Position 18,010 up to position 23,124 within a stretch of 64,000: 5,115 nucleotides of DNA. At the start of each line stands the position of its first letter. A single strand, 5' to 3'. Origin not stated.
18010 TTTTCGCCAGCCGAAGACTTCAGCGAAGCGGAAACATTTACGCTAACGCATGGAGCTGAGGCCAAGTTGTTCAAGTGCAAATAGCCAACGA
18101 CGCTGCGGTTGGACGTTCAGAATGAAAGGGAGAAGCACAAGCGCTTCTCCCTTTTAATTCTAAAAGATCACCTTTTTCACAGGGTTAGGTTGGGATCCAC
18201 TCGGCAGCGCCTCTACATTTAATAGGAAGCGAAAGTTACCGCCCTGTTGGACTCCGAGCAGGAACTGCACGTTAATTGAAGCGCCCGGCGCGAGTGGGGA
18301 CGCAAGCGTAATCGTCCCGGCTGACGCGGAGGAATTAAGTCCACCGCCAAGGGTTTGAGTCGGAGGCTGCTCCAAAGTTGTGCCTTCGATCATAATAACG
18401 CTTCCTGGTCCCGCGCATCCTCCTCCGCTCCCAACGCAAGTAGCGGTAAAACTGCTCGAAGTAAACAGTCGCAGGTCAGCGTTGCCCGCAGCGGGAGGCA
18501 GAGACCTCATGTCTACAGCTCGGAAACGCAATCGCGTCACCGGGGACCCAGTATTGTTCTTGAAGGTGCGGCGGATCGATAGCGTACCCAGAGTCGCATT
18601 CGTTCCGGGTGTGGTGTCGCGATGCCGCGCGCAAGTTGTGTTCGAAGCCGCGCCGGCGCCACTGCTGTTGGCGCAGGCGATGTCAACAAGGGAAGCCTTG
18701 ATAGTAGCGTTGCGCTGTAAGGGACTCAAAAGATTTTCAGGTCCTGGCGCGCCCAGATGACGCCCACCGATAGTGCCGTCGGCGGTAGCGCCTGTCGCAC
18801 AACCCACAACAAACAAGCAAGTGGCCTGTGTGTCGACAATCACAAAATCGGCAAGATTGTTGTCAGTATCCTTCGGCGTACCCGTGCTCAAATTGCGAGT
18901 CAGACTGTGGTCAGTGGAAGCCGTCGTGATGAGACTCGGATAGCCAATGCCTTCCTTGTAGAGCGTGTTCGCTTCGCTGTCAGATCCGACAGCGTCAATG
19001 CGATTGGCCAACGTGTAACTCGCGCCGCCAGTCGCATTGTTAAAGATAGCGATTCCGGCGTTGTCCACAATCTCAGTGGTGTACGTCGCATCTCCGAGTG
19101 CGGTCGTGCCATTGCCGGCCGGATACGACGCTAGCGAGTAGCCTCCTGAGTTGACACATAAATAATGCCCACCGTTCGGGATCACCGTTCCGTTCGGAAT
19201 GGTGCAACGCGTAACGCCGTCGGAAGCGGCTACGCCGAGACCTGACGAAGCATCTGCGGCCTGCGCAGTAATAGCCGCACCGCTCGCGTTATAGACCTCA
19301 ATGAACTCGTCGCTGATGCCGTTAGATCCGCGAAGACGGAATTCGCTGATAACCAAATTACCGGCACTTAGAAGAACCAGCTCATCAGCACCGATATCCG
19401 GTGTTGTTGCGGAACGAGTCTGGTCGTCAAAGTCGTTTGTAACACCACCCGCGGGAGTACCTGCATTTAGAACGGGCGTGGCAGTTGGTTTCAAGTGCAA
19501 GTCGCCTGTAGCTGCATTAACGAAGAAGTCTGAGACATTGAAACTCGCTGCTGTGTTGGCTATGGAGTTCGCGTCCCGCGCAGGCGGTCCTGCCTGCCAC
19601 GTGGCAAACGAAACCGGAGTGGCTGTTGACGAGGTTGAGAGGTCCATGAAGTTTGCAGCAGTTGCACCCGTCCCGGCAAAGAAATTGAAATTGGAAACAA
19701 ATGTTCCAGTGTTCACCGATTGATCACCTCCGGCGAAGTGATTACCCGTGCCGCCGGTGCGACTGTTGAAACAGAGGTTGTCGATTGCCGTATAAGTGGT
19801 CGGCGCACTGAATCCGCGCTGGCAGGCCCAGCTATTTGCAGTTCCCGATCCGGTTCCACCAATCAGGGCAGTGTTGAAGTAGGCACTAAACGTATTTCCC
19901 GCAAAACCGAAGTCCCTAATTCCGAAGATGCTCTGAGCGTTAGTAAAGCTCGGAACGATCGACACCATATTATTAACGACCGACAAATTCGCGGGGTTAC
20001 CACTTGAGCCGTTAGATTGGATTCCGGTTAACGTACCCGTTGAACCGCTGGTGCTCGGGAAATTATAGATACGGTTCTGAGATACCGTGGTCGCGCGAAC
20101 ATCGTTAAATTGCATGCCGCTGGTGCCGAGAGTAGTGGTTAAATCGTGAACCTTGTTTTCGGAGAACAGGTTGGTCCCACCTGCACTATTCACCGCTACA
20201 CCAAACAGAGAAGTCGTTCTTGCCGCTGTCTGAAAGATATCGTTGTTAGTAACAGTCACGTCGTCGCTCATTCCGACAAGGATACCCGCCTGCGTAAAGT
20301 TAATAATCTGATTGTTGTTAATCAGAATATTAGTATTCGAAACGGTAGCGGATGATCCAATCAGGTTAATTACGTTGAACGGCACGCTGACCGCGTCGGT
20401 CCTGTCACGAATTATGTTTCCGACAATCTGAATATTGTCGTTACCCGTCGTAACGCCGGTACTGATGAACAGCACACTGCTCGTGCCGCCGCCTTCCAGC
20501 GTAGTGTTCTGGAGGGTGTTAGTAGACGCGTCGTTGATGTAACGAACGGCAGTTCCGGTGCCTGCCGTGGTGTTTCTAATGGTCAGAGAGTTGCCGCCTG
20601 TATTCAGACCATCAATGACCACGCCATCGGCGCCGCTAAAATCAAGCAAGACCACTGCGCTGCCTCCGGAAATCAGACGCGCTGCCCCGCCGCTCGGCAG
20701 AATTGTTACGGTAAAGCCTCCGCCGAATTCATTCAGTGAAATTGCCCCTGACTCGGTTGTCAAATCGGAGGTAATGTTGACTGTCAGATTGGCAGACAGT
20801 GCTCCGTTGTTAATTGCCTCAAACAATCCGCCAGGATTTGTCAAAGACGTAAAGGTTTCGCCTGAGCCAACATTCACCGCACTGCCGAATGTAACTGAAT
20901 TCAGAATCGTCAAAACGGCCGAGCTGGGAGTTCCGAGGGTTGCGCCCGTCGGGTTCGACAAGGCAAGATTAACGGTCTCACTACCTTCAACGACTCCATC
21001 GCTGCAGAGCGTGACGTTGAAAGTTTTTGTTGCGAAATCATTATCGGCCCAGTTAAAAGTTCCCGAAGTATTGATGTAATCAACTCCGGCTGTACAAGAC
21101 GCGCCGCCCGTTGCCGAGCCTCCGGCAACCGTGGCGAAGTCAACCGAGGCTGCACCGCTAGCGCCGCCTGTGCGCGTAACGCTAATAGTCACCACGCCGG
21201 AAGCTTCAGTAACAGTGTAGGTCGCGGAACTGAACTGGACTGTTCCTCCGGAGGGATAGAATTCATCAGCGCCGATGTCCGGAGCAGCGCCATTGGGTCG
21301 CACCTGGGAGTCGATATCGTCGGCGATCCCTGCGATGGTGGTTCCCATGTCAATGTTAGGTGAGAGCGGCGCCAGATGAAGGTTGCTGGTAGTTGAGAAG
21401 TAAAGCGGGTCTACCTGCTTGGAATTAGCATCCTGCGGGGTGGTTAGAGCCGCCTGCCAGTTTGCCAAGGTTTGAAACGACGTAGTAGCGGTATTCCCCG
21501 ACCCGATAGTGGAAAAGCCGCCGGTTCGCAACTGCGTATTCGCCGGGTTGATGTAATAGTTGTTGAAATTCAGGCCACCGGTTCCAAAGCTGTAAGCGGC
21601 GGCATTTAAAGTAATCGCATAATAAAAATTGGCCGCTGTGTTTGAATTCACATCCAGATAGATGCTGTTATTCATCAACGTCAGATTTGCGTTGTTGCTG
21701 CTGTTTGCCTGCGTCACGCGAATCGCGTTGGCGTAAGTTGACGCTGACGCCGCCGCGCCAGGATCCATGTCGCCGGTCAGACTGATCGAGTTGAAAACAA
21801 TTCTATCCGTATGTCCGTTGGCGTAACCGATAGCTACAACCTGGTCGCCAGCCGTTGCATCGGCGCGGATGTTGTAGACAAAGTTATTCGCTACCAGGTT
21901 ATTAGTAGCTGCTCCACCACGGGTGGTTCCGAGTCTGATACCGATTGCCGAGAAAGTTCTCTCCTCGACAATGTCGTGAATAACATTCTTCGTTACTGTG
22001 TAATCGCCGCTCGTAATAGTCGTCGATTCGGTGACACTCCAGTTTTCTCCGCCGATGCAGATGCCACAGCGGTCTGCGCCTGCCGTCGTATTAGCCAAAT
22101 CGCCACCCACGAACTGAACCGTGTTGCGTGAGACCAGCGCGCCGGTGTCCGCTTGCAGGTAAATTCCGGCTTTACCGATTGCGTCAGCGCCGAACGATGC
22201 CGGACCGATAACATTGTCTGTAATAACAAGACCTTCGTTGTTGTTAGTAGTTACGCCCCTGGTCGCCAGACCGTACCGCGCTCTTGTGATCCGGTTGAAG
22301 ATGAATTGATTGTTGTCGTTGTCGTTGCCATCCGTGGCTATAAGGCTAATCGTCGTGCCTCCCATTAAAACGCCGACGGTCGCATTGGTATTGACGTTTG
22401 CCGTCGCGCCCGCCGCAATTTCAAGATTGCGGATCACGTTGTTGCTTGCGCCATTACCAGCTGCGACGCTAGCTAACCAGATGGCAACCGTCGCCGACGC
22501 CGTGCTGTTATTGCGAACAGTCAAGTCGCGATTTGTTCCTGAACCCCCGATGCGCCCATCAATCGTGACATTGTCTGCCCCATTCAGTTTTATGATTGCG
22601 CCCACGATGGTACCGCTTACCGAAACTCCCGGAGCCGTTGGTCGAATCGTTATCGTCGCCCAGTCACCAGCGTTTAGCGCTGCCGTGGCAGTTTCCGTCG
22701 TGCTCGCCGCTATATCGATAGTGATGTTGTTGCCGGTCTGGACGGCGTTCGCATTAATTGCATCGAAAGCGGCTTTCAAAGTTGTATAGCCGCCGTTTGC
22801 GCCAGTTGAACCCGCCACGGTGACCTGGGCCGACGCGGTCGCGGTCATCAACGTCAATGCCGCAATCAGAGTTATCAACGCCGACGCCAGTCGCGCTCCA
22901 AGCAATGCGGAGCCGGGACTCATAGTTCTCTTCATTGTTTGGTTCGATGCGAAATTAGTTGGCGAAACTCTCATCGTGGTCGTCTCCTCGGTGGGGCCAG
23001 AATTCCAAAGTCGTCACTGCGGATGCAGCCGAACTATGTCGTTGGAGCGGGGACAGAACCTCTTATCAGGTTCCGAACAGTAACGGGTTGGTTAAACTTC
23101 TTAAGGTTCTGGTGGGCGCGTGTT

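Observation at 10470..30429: Four secreted proteins with unrelated N-terminal architectures share one ~175-aa C-terminal module ending FRF.VNVEALP (three with an LTD in front)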

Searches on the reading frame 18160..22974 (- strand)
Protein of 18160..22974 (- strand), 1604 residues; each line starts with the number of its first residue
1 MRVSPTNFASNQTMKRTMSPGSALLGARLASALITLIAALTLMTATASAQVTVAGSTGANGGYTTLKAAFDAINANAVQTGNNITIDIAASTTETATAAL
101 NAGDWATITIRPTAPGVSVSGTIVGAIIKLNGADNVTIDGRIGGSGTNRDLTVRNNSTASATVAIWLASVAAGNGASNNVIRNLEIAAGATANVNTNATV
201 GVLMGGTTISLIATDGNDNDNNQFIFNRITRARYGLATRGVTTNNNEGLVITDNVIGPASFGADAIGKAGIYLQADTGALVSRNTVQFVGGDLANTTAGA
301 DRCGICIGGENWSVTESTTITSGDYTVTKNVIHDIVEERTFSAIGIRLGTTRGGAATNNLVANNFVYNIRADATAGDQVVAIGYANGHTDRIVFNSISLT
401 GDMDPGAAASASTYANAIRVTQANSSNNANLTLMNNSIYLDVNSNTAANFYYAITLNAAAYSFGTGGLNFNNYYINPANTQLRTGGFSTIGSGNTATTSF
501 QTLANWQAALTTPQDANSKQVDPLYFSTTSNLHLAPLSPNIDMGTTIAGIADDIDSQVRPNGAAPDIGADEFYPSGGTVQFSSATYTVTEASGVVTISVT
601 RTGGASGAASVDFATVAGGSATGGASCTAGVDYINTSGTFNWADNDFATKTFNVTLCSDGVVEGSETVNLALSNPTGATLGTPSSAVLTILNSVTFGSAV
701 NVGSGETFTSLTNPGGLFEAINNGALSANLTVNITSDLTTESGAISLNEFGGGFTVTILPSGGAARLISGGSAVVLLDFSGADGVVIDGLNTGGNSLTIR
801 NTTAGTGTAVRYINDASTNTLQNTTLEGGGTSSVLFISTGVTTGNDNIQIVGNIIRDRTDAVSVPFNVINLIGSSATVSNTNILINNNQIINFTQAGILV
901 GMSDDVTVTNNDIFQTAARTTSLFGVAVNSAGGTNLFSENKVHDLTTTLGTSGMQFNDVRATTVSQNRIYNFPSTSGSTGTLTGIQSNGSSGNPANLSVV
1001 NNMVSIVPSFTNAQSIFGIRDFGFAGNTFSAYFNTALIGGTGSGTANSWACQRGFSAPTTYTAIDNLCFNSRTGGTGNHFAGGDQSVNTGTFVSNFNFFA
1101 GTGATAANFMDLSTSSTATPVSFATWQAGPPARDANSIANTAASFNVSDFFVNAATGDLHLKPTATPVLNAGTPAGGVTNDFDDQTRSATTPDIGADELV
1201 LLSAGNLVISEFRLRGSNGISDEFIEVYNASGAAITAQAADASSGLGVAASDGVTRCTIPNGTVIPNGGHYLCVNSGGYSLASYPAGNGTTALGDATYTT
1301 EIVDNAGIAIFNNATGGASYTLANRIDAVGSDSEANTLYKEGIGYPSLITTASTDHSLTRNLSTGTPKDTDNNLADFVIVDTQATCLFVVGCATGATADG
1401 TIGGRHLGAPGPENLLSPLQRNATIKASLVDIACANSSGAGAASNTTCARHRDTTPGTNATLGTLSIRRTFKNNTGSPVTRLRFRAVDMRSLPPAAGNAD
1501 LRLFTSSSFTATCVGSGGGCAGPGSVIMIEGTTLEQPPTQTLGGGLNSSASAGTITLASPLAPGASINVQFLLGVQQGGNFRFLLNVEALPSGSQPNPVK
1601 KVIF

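Call 7: search_protein_families(library=pfam, proteins=[window:18160-22974:-], max_evalue=0.01)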
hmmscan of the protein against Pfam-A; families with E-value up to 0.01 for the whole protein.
window:18160-22974:- (1604 aa): 2 families
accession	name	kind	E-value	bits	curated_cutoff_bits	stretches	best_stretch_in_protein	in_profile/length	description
PF03160.20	Calx-beta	-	1.2e-15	58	27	1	577-692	6-117/119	Calx-beta domain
PF00932.25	LTD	-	0.0011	19.7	34.3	1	1203-1307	4-91/109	Lamin Tail Domain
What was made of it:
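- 18754..19368 (-): P3 LTD, residues 1203-1407. Pfam LTD E 1e-3, below the gathering score (call 7).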

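Call 8: search_protein_families(library=ncbifam, proteins=[window:18160-22974:-], max_evalue=0.01)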
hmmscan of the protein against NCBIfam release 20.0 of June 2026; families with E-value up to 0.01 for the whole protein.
window:18160-22974:- (1604 aa): 2 families
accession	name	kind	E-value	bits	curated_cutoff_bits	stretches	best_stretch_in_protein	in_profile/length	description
NF041518.1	choice_anch_Q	domain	4.3e-11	42.9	25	1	528-572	13-57/58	choice-of-anchor Q domain-containing protein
TIGR00845.1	caca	equivalog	1.3e-07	29.8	679.85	1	579-676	397-487/921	sodium/calcium exchanger 1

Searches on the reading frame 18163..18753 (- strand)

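Call 41: search_protein_families(library=pfam, proteins=[window:18163-18753:-], max_evalue=10)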
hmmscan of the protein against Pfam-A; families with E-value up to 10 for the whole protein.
window:18163-18753:- (197 aa): 1 family
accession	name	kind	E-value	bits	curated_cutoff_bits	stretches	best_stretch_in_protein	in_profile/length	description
PF10989.13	DUF2808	-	0.2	12.1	25.3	1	144-190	89-135/146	Protein of unknown function (DUF2808)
